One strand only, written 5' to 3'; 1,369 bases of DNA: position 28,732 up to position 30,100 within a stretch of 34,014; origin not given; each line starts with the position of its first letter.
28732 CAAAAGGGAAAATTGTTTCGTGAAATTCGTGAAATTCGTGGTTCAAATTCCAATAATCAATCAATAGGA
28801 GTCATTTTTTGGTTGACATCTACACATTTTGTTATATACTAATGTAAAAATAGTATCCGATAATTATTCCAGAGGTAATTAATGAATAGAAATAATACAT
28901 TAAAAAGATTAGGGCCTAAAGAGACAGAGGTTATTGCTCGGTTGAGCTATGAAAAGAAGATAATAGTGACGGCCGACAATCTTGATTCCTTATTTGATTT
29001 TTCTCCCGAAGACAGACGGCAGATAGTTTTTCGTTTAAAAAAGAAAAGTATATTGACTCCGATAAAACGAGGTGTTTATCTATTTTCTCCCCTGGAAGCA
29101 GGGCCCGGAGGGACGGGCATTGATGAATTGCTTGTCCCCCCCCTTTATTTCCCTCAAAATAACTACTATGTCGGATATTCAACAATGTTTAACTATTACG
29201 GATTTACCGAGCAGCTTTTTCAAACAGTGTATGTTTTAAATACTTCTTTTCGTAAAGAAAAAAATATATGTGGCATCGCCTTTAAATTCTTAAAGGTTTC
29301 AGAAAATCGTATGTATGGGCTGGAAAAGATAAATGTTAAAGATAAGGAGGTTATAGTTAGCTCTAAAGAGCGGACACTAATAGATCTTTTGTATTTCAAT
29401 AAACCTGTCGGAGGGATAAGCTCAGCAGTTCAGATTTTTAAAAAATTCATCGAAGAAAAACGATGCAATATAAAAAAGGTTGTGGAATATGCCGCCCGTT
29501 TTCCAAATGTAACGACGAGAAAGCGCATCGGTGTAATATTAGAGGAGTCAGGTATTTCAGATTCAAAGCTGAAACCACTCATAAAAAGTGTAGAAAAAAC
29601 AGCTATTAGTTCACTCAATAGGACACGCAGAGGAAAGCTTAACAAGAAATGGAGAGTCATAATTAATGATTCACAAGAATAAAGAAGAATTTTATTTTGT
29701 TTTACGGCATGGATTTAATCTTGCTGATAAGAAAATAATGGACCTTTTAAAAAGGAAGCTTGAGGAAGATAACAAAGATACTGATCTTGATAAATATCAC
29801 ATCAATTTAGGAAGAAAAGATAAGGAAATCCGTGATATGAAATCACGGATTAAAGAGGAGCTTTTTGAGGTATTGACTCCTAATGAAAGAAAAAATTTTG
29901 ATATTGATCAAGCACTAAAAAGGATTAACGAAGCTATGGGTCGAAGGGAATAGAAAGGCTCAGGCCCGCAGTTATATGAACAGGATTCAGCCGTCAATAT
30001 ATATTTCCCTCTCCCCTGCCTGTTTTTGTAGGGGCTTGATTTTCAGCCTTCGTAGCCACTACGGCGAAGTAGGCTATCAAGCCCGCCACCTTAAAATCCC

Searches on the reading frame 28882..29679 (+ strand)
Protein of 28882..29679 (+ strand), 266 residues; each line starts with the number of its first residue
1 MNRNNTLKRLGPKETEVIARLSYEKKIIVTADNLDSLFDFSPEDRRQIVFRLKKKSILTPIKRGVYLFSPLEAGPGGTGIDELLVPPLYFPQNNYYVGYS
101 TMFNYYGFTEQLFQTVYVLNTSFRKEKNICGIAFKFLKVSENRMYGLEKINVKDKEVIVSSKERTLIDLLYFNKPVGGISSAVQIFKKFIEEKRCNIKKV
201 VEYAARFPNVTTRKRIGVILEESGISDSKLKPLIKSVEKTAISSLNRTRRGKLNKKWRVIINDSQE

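Call 3: search_protein_families(library=pfam, proteins=[window:28882-29679:+], max_evalue=1)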
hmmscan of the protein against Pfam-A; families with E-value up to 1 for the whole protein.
window:28882-29679:+ (266 aa): 2 families
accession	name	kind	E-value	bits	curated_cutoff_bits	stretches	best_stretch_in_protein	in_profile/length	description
PF09407.15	AbiEi_1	-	1.6e-07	32.1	22.2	1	90-222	13-142/142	AbiEi antitoxin C-terminal domain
PF20217.3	DUF6577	-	0.002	18.3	27.8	0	49-69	6-26/204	Family of unknown function (DUF6577)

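Call 4: search_protein_families(library=padloc, proteins=[window:28882-29679:+], max_evalue=1)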
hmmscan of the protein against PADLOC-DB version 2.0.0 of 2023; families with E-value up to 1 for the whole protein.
window:28882-29679:+ (266 aa): 28 families (the best 25 are shown)
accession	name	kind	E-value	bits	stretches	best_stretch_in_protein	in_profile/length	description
PDLC02267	AbiEi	-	1.3e-46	157.1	1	10-265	2-244/252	AbiEi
PDLC02271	AbiEi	-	3.4e-31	106.4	1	12-263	7-259/263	AbiEi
PDLC02266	AbiEi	-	7e-25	85.9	1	16-266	5-255/258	AbiEi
PDLC02276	AbiEi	-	7.4e-22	76.1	1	21-251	10-238/270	AbiEi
PDLC02282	AbiEi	-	2.8e-21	74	1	17-264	6-255/260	AbiEi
PDLC02252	AbiEi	-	8.9e-20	69.3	1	19-264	8-254/259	AbiEi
PDLC02270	AbiEi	-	7e-19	65.9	1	25-261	9-253/265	AbiEi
PDLC02269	AbiEi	-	6.3e-17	59.7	1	41-261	24-236/251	AbiEi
PDLC02287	AbiEi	-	1.5e-13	48.9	1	30-261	14-236/253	AbiEi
PDLC02273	AbiEi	-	6.2e-13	47.2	1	28-213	16-199/205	AbiEi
PDLC02272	AbiEi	-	1.5e-12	45.8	1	40-221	28-196/200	AbiEi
PDLC02241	AbiEi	-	3e-11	41.5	1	33-219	19-194/199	AbiEi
PDLC02265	AbiEi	-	1e-10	39.7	1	46-206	29-183/198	AbiEi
PDLC02283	AbiEi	-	1.2e-10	39.5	1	46-205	32-185/201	AbiEi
PDLC02225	AbiEi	-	2.8e-10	38.2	1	47-211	33-184/198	AbiEi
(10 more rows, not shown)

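Call 5: search_protein_families(library=ncbifam, proteins=[window:28882-29679:+], max_evalue=1)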
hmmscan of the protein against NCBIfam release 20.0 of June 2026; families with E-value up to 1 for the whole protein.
window:28882-29679:+ (266 aa): 1 family
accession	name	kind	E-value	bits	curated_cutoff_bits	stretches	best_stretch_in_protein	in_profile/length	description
NF047376.1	TAA_AbiEi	equivalog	0.014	15.1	150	1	16-113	8-103/172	type IV toxin-antitoxin system AbiEi family antitoxin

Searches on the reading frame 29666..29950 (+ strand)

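Call 3: search_protein_families(library=pfam, proteins=[window:29666-29950:+], max_evalue=1)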
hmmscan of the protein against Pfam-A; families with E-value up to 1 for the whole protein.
window:29666-29950:+ (95 aa): 2 families
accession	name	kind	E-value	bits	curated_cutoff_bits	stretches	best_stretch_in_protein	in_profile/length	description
PF13222.11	DUF4030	-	0.024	15.1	25.2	1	18-80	10-76/142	Protein of unknown function (DUF4030)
PF24370.1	DUF7526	-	0.19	12.2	27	1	61-90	2-31/88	Family of unknown function (DUF7526)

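Call 4: search_protein_families(library=padloc, proteins=[window:29666-29950:+], max_evalue=1)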
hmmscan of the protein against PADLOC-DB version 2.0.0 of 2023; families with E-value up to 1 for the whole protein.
window:29666-29950:+ (95 aa): 1 family
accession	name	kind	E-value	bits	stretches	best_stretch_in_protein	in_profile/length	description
PDLC02138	Csn2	-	0.0048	14.9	1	15-40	71-96/228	-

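Call 5: search_protein_families(library=ncbifam, proteins=[window:29666-29950:+], max_evalue=1)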
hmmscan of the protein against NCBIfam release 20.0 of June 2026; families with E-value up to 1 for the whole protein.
window:29666-29950:+ (95 aa): 0 families
